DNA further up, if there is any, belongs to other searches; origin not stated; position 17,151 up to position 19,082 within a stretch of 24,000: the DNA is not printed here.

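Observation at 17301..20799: Candidate undescribed three-gene membrane-associated system: HNH-like glycine-zipper coiled-coil protein, tail-anchored coiled-coil protein and CbbX/SpoVK-type AAA+ ATPase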

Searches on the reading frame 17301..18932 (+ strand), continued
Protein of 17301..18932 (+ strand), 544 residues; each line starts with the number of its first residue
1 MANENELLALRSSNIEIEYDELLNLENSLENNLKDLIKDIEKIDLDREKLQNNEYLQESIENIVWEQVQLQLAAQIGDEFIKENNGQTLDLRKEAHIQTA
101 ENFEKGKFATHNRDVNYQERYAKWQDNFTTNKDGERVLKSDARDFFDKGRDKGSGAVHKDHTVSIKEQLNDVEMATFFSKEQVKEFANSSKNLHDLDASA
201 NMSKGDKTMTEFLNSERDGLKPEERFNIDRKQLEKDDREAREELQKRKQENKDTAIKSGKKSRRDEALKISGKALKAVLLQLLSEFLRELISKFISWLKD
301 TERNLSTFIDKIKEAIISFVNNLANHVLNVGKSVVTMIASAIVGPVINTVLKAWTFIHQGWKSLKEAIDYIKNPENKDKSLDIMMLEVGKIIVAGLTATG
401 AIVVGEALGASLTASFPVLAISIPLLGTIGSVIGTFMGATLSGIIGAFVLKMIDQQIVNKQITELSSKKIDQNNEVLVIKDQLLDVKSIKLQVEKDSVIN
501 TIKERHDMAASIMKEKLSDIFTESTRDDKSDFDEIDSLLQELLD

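Call 26: find_related_loci(query=A2, collection=genome_contigs, flank=8000)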
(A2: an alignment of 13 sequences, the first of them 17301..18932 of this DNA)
Query A2 (544 aa) in genome_contigs; peptide patterns used: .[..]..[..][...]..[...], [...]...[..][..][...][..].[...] (x = any residue, [..] = any of these).
223 stretches matched a pattern; 133 encode a relative of the query (tblastn E <= 1e-3); the best 80 are kept; 80 distinct loci.
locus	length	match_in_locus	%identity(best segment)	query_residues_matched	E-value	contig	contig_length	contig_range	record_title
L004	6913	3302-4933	100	1-544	0e+0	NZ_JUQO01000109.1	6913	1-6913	Streptococcus mitis strain 850_SMIT 488_6913_64545, whole genome shotgun sequence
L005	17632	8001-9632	98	1-544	0e+0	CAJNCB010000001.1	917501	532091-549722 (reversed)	unidentified bacterium isolate Streptococcus species genome assembly, contig: NODE_1_length_917501_cov_53.194, whole gen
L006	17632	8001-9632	98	1-544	0e+0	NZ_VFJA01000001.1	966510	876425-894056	Streptococcus symci strain C17 Scaffold1, whole genome shotgun sequence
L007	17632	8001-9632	85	1-544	0e+0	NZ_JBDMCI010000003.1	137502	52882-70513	Streptococcus oralis strain RTP31081st1_C3_RTP31081_211007 NODE_3_length_137502_cov_23.344610, whole genome shotgun sequ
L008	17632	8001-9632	78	1-544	0e+0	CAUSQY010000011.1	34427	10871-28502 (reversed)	MAG TPA_asm: uncultured Streptococcus sp. isolate SRR5395416_bin.27_MetaWRAP_v1.3_MAG genome assembly, contig: ERZ142211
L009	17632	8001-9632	78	1-544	0e+0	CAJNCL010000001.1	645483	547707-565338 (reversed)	unidentified bacterium isolate Streptococcus species genome assembly, contig: NODE_1_length_645483_cov_44.8514, whole ge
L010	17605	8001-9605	82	1-535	0e+0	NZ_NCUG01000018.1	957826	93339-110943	Streptococcus oralis subsp. tigurinus strain OD_314165_09 s_oralis_OD_314165_09_ID_1, whole genome shotgun sequence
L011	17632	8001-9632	76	1-544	0e+0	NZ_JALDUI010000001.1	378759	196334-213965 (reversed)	Streptococcus sp. oral taxon 431 strain S46 NODE_1_length_378759_cov_56.762389, whole genome shotgun sequence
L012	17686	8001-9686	79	1-544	0e+0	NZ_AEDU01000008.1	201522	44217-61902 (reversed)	Streptococcus mitis SK564 contig18, whole genome shotgun sequence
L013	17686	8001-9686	80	1-544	0e+0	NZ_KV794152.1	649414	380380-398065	Streptococcus sp. HMSC070B10 Scaffold67, whole genome shotgun sequence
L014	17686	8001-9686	80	1-544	0e+0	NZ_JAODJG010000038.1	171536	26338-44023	Streptococcus gwangjuensis strain DP4_6_2 196, whole genome shotgun sequence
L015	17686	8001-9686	79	1-544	0e+0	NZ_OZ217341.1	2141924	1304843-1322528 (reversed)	Streptococcus mitis isolate S. mitis C22 chromosome 1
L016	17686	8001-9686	79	1-544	0e+0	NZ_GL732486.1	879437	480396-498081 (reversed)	Streptococcus sp. M334 supercont1.1, whole genome shotgun sequence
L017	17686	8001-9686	79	1-544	0e+0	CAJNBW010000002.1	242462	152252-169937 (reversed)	unidentified bacterium isolate Streptococcus species genome assembly, contig: NODE_2_length_242462_cov_43.962, whole gen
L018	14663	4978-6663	79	1-544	0e+0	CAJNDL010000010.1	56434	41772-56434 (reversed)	unidentified bacterium isolate Streptococcus species genome assembly, contig: NODE_10_length_56434_cov_34.3254, whole ge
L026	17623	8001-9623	67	1-544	0e+0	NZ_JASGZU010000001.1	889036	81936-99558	Streptococcus parasanguinis strain OMI645 OMI645_00001, whole genome shotgun sequence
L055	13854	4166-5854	44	1-542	2e-140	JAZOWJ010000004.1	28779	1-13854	MAG: Acutalibacteraceae bacterium isolate T1900045523_YK20190217.MAGScoT_cleanbin_000018 SGB_7654_k141_2217969, whole ge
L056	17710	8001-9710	44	1-544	3e-140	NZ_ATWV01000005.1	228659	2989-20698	Treponema bryantii NK4A124 G626DRAFT_scaffold00005.5_C, whole genome shotgun sequence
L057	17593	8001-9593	44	46-544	5e-139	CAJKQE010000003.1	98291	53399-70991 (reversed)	MAG TPA_asm: uncultured Lachnospiraceae bacterium isolate SRR413759-bin.6 genome assembly, contig: NODE_165_length_98291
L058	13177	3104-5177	44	1-544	1e-138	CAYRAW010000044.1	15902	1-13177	MAG TPA_asm: uncultured Roseburia sp. isolate binchicken_co354_272 genome assembly, contig: NODE_4062_length_15902_cov_4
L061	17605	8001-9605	43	17-527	3e-137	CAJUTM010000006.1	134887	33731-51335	MAG TPA_asm: uncultured Eubacterium sp. isolate MGBC165605 genome assembly, contig: MGBC165605.6, whole genome shotgun s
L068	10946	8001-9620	43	1-521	4e-133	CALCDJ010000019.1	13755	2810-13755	MAG TPA_asm: uncultured Blautia sp. isolate ERR318692_bin.46_CONCOCT_v1.1_MAG genome assembly, contig: ERZ1764598.3984,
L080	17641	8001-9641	41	1-542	4e-128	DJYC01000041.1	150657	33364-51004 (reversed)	MAG TPA_asm: Treponema sp. UBA6988 UBA6988_contig_14976, whole genome shotgun sequence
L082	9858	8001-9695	42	1-542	1e-127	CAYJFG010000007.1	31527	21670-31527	MAG TPA_asm: uncultured Eubacteriales bacterium isolate ERP123703_co1_60 genome assembly, contig: NODE_1385_length_31527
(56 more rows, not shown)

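Call 30: find_homologous_proteins(query=A3, max_evalue=0.00001)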
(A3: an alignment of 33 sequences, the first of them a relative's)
Query A3 (33 sequences) (583 aa, profile of the alignment): 4980 proteins with E <= 0.00001 among 8000 candidates; the best 120 are listed.
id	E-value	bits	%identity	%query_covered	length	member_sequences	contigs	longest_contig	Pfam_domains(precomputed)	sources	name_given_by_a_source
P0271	1.2e-245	834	56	97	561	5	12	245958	-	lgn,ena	-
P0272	7.5e-244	829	55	98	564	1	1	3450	-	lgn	-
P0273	3.1e-242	823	50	96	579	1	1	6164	-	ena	-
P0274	3.3e-242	823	50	96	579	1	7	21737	-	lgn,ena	-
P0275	4.1e-242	823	50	96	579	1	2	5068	-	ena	-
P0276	5.3e-242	822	50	96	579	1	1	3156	-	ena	-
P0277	5.7e-242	822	50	96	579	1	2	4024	-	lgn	-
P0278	5.7e-242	822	50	96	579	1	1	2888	-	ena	-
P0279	7.3e-242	822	50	96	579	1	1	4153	-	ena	-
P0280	7.6e-242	822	51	96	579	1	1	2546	-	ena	-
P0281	7.6e-242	822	50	96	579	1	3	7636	-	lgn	-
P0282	8.0e-242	822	50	96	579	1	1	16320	-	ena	-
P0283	1.1e-241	821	50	96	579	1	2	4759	-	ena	-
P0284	1.2e-241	821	50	96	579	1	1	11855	-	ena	-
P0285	1.2e-241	821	49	97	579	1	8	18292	-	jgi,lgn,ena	-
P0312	1.1e-239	815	51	92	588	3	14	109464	-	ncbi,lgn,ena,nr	ncbi:MAG: cation diffusion facilitator family transporter [Prevotella sp.]|nr:cation diffusion facil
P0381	4.0e-238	810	57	97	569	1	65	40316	-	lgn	-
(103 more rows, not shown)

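Call 40: predict_structure(alignment_id=A4)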
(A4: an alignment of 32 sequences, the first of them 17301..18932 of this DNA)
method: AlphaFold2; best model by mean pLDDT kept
length: 544 residues; sequences in the alignment: 32
mean_pLDDT: 63.8   pTM: 0.41
mean pLDDT of the five models: 63.8, 60.6, 58.9, 56.8, 53.3
residues with pLDDT >= 90: 60; 70-90: 190; 50-70: 120; < 50: 174
segments of 3 or more residues with pLDDT < 50: 53-89, 270-281, 303-306, 326-365, 384-449, 526-528
pLDDT, mean of each block of 10 residues (from residue 1): 57 61 80 78 67 45 43 37 41 74 84 82 90 86 85 86 89 91 91 89 86 89 89 92 93 84 60 47 52 54 48 55 48 29 26 32 46 54 45 43 38 32 34 46 47 57 71 76 79 75 75 76 52 59 53
secondary structure, 60 per line:
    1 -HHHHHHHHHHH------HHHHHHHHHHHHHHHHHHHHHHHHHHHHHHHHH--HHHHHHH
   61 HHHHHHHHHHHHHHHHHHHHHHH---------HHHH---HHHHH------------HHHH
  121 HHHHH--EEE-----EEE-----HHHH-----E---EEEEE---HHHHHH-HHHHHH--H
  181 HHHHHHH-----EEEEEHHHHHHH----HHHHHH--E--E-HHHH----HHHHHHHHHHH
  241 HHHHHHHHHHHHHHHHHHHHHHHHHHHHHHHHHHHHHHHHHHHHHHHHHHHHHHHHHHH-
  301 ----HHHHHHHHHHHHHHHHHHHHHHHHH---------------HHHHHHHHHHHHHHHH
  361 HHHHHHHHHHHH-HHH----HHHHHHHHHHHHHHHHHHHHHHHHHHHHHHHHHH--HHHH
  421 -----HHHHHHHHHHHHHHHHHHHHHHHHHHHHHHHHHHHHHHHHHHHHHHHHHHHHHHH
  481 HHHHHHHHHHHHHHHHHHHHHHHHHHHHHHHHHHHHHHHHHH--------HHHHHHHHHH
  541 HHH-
elements in order: H2-12 H19-51 H54-83 H93-96 H100-104 H117-125 E128-130 E136-138 H144-147 E157-161 H165-170 H172-177 H180-187 E193-197 H198-204 H209-214 H222-225 H230-299 H305-329 H345-372 H381-414 H417-420 H426-522 H531-543

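Call 42: search_protein_families(library=padloc, alignment_id=A5, max_evalue=0.00001)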
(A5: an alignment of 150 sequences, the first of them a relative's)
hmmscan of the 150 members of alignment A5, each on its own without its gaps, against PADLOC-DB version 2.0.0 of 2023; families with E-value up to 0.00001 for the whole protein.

A. member 1, L043:7479-7958:+ (160 aa): 3 families
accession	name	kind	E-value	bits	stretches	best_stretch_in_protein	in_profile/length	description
PDLC03954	RmrA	-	2.1e-06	24.9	1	15-103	12-101/380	-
PDLC02926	HTH_VI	-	5e-06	24.7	0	14-56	2-44/92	-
PDLC03945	RmrA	-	5.2e-06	23.9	1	16-77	5-66/394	-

B. families by the number of members that match (of 150 scanned): 100 families (the first 25 are shown)
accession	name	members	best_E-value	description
PDLC01457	WYL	9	2.3e-39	"CAS-I,CAS-II,CAS-III,CAS-IV,CAS-V,CAS-VI; associated_signaling"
PDLC01652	WYL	9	8.8e-34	"CAS-I,CAS-II,CAS-III,CAS-IV,CAS-V,CAS-VI; associated_signaling"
PDLC02926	HTH_VI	4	7.9e-16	-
PDLC01766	Cas3c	3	1.2e-36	-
PDLC03954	RmrA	3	1.5e-12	-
PDLC03945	RmrA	3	3.7e-12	-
PDLC01484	WYL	3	3.7e-09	"CAS-I,CAS-II,CAS-III,CAS-IV,CAS-V,CAS-VI; associated_signaling"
PDLC01510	WYL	3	3.7e-09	"CAS-I,CAS-II,CAS-III,CAS-IV,CAS-V,CAS-VI; associated_signaling"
PDLC04142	capH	2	5.7e-12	capH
PDLC04775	PDC-M69A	2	8.5e-11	-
PDLC03665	Control_protein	2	3.4e-10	control protein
PDLC00763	PycC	1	2.3e-123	Pycsar cyclase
PDLC05065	PDC-S68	1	3.9e-98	-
PDLC02369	PycC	1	5e-98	-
PDLC02335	AbiLi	1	9.4e-76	AbiLi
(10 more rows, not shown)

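Call 43: search_protein_families(library=pfam, alignment_id=A5, max_evalue=0.00001)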
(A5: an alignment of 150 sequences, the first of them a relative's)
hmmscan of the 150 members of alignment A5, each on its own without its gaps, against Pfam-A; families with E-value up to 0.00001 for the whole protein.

A. member 1, L043:7479-7958:+ (160 aa): 2 families
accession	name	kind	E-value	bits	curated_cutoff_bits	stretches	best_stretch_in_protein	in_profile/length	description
PF01381.28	HTH_3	-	1.8e-08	34.7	23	1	20-61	3-44/55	Helix-turn-helix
PF13560.12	HTH_31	-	7.9e-06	26.5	27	0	21-56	9-45/64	Helix-turn-helix domain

B. families by the number of members that match (of 150 scanned): 129 families (the first 25 are shown)
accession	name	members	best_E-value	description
PF13280.12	WYL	9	4.3e-18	WYL domain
PF00239.26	Resolvase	4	7.1e-35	Resolvase, N terminal domain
PF07508.19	Recombinase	4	2.4e-24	Recombinase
PF01381.28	HTH_3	4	3e-19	Helix-turn-helix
PF25583.1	WCX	4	3.1e-15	WCX domain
PF13408.12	Zn_ribbon_recom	4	2.6e-12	Recombinase zinc beta ribbon domain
PF13560.12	HTH_31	3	2.3e-12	Helix-turn-helix domain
PF03432.20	Relaxase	2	6.3e-40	MobA/VirD2-like, nuclease domain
PF21983.2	NikA-like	2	6.4e-20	Mobilization protein NikA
PF05713.17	MobC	2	1e-10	Bacterial mobilisation protein (MobC)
PF12844.13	HTH_19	2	2.5e-10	Helix-turn-helix domain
PF13443.12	HTH_26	2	4.1e-09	Cro/C1-type HTH DNA-binding domain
PF01235.23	Na_Ala_symp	1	1.6e-161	Sodium:alanine symporter family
PF03255.19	ACCA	1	2.3e-112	Acetyl co-enzyme A carboxylase carboxyltransferase-like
PF02275.23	CBAH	1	6.7e-92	Linear amide C-N hydrolases, choloylglycine hydrolase family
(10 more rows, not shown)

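Call 44: fold_search(model_id=the predicted structure, library=pdb)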
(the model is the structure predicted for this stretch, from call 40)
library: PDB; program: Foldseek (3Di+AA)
matches with E <= 10: 92; with E <= 0.001: 0
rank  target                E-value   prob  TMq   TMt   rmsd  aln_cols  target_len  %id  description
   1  6yvu_B                1.0e-01  0.23  0.15  0.07  59.0       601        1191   12  Condensin complex from S.cerevisiae ATP-free apo non-engaged state (released 2020-07-15)
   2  7sqc_1X               6.7e-01  0.44  0.15  0.29  29.5       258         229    9  Ciliary C1 central pair apparatus isolated from Chlamydomonas reinhardtii (released 2022-04-13)
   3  7a0g_AAA              7.0e-01  0.33  0.15  0.22  47.6       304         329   15  Structure of the SmhB pore of the tripartite alpha-pore forming toxin, Smh, from Serratia marcescens. (released 2021-03-31)
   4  6z9l_A                7.7e-01  0.08  0.13  0.10  89.2       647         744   12  Enterococcal PrgA (released 2020-09-16)
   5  7a0g_EEE              9.3e-01  0.28  0.15  0.22  47.9       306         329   15  Structure of the SmhB pore of the tripartite alpha-pore forming toxin, Smh, from Serratia marcescens. (released 2021-03-31)
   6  7sqc_1V               9.7e-01  0.41  0.16  0.32  27.5       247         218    8  Ciliary C1 central pair apparatus isolated from Chlamydomonas reinhardtii (released 2022-04-13)
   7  7p3r_A                1.1e+00  0.35  0.16  0.25  54.9       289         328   13  Helical structure of the toxin MakA from Vibrio cholera (released 2022-02-23)
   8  6h2f_F                1.1e+00  0.23  0.12  0.18  43.2       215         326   15  Structure of the pre-pore AhlB of the tripartite alpha-pore forming toxin, AHL, from Aeromonas hydrophila. (released 2019-07-10)
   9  5sv0_F                1.1e+00  0.15  0.11  0.23  30.7       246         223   13  Structure of the ExbB/ExbD complex from E. coli at pH 7.0 (released 2016-09-28)
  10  5sv1_J                1.2e+00  0.14  0.11  0.22  31.0       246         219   12  Structure of the ExbB/ExbD complex from E. coli at pH 4.5 (released 2016-09-28)
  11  6h2f_C                1.4e+00  0.28  0.16  0.24  41.6       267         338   15  Structure of the pre-pore AhlB of the tripartite alpha-pore forming toxin, AHL, from Aeromonas hydrophila. (released 2019-07-10)
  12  6grj_E                1.4e+00  0.25  0.15  0.22  42.8       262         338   14  Structure of the AhlB pore of the tripartite alpha-pore forming toxin, AHL, from Aeromonas hydrophila. (released 2019-07-03)
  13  5sv0_I                1.5e+00  0.14  0.12  0.23  30.5       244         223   14  Structure of the ExbB/ExbD complex from E. coli at pH 7.0 (released 2016-09-28)
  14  9qvm_E                1.5e+00  0.08  0.11  0.10  30.6       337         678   14  Cryo-EM reconstruction of the NEDD1 anchor protein and CDK5RAP2 bound to the gamma-tubulin ring complex (released 2025-05-21)
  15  7ajq_A                1.6e+00  0.16  0.13  0.26  29.5       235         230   15  cryo-EM structure of ExbBD from Serratia Marcescens (released 2021-10-06)
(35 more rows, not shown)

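Call 49: search_protein_families(library=pfam, proteins=[L055:3182-4135:+, L056:6985-7977:+, L057:6788-7828:+, L068:7083-7994:+, L082:6825-7748:+, L058:7615-8631:+, L061:6331-7272:+, L080:6264-7241:+, L026:7011-7982:+, L026:6341-7015:+], max_evalue=0.0001)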
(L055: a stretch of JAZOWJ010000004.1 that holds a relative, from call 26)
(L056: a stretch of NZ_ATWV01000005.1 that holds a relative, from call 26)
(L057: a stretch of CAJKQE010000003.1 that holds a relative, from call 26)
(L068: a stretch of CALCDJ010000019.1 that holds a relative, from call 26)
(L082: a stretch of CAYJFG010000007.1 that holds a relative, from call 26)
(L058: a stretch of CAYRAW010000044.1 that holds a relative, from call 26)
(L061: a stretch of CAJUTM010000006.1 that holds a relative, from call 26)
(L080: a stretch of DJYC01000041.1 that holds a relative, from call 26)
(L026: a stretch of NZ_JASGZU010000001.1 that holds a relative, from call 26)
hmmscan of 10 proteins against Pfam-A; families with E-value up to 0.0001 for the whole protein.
L055:3182-4135:+ (318 aa): 2 families
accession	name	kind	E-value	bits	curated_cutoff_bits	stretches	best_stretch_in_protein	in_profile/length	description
PF13280.12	WYL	-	2.8e-09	37.3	21.8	1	148-224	5-70/70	WYL domain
PF08279.18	HTH_11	-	1.2e-05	25.6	25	1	10-69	1-54/55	HTH domain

L056:6985-7977:+ (331 aa): 3 families
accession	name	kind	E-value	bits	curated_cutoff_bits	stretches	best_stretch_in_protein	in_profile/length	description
PF13280.12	WYL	-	4.3e-18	65.5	21.8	1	152-220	1-69/70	WYL domain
PF25583.1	WCX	-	3.1e-15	56.7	23.9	1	251-324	2-72/76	WCX domain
PF08279.18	HTH_11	-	2.2e-05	24.7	25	1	33-64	17-47/55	HTH domain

L057:6788-7828:+ (347 aa): 2 families
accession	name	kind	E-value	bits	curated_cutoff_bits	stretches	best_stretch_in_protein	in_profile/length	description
PF13280.12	WYL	-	1.2e-09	38.5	21.8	1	169-233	3-66/70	WYL domain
PF08279.18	HTH_11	-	1.8e-05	25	25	1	44-71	14-41/55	HTH domain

L068:7083-7994:+ (304 aa): 1 family
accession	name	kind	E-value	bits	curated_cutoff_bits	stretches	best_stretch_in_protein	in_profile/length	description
PF13280.12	WYL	-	3.5e-11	43.4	21.8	1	140-212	5-70/70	WYL domain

L082:6825-7748:+ (308 aa): 2 families
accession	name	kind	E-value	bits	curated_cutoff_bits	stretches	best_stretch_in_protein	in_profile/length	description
PF13280.12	WYL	-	8.6e-10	38.9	21.8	1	158-220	8-69/70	WYL domain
PF08279.18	HTH_11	-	1e-05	25.7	25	1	14-55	1-43/55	HTH domain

L058:7615-8631:+ (339 aa): 2 families
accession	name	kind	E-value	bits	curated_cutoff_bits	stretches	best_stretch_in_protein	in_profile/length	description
PF25583.1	WCX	-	5.2e-08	33.6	23.9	1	279-335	19-76/76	WCX domain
PF13280.12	WYL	-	1.6e-07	31.7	21.8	1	160-229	10-68/70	WYL domain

L061:6331-7272:+ (314 aa): 1 family
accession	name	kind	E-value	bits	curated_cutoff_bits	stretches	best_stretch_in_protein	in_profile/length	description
PF13280.12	WYL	-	4.4e-07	30.3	21.8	1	152-225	6-68/70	WYL domain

L080:6264-7241:+ (326 aa): 2 families
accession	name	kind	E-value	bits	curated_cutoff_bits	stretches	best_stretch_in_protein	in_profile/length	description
PF13280.12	WYL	-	2.1e-17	63.3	21.8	1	146-213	1-68/70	WYL domain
PF25583.1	WCX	-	2.9e-14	53.6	23.9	1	245-320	2-74/76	WCX domain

L026:7011-7982:+ (324 aa): 1 family
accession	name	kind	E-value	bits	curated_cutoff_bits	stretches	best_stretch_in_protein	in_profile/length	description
PF02518.31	HATPase_c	-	4e-18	66.3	26.4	1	215-318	2-109/111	Histidine kinase-, DNA gyrase B-, and HSP90-like ATPase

L026:6341-7015:+ (225 aa): 2 families
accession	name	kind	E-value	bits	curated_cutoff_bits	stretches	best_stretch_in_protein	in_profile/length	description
PF00072.30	Response_reg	-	8.4e-27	94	30.2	1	4-113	1-111/111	Response regulator receiver domain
PF00486.34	Trans_reg_C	-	1.3e-24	86.4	26.2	1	147-221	1-76/77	Transcriptional regulatory protein, C terminal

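Call 66: search_dna_similar(query=window:17301-18932:+, collection=phages, mode=protein, max_evalue=0.001)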
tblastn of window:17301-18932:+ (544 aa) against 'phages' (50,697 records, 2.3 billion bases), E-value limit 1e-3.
No match.
